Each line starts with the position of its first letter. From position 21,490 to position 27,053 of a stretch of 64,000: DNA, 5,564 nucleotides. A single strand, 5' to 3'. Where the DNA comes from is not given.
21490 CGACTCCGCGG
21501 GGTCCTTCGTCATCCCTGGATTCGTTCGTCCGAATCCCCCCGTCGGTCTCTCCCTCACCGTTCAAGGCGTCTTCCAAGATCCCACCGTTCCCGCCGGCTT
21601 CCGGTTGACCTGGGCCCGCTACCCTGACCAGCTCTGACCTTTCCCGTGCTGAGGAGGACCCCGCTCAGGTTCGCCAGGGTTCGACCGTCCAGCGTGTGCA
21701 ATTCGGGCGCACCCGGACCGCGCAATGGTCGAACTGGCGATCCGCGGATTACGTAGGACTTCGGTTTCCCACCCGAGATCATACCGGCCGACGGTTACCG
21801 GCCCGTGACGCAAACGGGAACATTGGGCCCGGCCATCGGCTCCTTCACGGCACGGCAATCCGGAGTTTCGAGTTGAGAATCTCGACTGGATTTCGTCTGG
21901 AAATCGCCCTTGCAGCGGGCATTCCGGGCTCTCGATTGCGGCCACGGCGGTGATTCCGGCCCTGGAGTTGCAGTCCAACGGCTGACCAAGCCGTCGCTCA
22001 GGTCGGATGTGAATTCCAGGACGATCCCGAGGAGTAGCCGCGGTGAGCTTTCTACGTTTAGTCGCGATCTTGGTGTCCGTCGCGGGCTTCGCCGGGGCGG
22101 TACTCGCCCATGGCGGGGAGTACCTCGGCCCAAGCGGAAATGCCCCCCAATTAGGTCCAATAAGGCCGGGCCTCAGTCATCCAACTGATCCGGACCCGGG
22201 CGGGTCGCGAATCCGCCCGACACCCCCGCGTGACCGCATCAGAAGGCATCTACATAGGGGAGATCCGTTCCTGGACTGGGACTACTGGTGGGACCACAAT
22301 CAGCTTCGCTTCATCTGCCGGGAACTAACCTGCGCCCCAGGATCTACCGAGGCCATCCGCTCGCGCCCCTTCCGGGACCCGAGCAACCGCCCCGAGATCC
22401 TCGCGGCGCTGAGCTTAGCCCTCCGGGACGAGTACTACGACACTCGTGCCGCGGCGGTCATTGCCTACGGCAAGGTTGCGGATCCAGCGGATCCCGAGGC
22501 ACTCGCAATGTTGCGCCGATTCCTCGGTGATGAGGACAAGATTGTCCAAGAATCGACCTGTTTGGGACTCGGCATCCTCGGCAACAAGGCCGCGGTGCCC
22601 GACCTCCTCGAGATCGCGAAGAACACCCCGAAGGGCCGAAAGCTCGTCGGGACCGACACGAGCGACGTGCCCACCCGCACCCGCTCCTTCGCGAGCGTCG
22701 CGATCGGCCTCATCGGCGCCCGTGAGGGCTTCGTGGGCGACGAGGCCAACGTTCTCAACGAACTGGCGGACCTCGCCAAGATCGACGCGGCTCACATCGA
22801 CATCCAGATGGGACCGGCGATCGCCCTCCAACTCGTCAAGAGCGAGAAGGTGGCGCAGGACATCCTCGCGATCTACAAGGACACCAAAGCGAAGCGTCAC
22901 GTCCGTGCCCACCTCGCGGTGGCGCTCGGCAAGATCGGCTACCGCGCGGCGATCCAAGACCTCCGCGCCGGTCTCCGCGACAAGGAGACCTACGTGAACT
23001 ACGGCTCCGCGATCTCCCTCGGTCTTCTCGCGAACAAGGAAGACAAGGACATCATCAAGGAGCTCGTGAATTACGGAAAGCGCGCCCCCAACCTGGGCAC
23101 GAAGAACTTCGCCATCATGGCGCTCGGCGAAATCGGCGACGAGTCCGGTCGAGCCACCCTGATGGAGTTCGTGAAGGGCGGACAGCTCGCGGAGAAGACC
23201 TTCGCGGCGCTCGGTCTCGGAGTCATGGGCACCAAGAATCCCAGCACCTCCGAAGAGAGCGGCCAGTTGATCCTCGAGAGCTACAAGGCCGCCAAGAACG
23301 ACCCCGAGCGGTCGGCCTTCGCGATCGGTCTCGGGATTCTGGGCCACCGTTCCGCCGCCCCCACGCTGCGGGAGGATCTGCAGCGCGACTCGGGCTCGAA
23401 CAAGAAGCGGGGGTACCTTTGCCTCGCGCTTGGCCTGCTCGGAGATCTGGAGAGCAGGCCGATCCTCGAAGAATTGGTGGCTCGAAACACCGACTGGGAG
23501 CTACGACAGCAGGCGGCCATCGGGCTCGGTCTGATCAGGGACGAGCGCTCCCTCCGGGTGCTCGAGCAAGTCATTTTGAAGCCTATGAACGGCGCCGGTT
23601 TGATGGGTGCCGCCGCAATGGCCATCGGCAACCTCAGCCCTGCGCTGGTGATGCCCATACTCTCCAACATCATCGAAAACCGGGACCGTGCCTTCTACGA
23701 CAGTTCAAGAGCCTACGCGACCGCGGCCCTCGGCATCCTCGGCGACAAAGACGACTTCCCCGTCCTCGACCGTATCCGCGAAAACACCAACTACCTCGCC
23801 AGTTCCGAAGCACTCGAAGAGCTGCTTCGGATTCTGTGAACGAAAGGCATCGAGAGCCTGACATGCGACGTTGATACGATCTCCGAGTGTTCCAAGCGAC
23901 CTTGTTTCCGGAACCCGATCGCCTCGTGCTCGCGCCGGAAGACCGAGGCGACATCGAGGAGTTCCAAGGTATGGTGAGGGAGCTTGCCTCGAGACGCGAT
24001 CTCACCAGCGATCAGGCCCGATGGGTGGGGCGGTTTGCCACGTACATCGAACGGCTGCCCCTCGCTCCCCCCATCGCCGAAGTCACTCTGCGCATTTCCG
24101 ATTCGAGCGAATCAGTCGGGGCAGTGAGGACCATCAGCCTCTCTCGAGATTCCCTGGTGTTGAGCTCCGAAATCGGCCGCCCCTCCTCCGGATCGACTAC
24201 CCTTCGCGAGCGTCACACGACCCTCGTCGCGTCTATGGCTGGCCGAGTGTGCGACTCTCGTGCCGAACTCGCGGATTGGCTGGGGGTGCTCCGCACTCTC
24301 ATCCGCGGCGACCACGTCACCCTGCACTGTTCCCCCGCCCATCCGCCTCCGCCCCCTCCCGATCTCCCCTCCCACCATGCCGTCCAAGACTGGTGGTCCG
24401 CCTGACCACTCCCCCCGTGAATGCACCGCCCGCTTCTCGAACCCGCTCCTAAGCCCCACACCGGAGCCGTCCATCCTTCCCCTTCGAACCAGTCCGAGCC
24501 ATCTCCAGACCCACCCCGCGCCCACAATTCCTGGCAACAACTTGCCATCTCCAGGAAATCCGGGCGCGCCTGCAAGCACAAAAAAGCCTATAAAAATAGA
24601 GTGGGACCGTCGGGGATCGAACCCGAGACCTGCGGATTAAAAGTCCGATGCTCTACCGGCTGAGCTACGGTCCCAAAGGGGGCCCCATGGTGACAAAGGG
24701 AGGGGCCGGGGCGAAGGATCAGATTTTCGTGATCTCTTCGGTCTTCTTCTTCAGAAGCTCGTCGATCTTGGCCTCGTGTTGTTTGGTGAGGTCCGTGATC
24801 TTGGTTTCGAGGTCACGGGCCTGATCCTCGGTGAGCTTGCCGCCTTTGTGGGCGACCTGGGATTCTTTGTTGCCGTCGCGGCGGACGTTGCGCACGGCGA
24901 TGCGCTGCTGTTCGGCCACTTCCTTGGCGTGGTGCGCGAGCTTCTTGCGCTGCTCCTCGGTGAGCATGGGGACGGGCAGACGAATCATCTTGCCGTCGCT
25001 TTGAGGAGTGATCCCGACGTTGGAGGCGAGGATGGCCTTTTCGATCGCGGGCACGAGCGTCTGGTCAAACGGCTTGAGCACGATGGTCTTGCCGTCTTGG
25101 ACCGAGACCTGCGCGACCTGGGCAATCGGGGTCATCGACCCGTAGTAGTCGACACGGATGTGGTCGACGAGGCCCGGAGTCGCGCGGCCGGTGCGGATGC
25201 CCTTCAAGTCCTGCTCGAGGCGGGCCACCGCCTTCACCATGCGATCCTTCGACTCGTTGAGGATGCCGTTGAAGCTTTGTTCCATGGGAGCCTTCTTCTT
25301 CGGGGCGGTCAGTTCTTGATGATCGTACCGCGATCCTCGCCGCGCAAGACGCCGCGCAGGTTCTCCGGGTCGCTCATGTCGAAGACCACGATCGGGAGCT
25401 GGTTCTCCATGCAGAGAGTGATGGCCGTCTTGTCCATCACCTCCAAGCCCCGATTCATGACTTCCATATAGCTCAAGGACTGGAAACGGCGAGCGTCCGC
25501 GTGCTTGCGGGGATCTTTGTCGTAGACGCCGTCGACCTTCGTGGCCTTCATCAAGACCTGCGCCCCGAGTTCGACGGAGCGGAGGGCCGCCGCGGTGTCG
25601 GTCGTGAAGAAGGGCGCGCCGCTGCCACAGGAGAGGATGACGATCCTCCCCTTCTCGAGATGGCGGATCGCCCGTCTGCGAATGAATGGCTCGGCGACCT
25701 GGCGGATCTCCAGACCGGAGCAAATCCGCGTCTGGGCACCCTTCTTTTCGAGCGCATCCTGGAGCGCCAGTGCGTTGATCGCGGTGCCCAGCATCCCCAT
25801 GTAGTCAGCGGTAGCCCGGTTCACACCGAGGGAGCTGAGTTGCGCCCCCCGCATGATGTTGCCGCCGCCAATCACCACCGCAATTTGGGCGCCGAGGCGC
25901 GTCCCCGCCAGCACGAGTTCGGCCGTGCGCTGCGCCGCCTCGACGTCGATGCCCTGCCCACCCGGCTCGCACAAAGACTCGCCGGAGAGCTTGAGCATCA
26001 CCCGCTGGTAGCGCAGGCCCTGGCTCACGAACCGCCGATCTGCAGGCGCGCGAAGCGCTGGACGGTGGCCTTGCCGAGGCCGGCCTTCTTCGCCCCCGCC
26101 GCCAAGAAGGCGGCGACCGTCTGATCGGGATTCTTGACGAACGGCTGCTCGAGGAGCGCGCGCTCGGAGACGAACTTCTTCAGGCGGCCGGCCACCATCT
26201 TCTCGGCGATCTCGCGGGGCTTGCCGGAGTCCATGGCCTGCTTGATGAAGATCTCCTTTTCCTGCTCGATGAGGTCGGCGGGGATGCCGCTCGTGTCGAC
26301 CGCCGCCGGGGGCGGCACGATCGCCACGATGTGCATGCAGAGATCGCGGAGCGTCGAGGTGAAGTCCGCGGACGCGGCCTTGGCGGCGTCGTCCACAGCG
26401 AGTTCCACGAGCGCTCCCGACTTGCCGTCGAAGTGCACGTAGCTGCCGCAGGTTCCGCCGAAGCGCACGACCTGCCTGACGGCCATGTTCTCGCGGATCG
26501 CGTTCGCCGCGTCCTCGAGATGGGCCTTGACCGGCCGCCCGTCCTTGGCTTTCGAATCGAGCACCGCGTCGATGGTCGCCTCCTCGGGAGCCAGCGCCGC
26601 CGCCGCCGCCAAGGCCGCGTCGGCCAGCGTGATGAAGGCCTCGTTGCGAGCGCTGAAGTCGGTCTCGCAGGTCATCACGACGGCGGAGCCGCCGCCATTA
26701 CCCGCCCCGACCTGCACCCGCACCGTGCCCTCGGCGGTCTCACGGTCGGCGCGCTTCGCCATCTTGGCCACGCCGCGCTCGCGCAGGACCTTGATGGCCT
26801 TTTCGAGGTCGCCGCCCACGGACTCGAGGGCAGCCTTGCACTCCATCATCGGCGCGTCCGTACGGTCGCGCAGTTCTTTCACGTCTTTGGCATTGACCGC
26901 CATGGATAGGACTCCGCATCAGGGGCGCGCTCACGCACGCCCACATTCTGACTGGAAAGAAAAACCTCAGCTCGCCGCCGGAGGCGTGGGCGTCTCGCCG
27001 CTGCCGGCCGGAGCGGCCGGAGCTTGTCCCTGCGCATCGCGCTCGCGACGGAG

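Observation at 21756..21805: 50-nt intergenic motif conserved far better than the adjacent duplicated coding sequence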

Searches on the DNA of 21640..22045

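Call 57: search_rna_families(source=window, start=21640, end=22045, threshold=evalue, max_evalue=10)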
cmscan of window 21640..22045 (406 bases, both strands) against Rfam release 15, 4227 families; matches with E-value up to 10: 0.
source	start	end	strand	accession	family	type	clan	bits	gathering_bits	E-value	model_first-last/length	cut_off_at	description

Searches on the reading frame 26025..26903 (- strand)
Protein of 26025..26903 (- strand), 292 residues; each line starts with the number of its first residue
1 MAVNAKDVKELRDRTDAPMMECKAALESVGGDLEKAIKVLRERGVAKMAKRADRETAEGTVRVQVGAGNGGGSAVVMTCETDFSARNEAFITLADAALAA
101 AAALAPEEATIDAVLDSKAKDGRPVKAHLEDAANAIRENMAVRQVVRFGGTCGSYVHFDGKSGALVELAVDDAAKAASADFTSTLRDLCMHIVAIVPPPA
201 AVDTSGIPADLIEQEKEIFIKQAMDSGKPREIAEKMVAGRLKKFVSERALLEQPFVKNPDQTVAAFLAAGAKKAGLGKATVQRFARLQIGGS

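Call 12: search_protein_families(library=pfam, proteins=[window:26025-26903:-])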
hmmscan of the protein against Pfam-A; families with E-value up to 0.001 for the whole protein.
window:26025-26903:- (292 aa): 1 family
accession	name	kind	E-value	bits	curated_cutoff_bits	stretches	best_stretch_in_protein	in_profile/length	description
PF00889.24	EF_TS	-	7.2e-51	173.1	27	1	75-290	4-203/204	Elongation factor TS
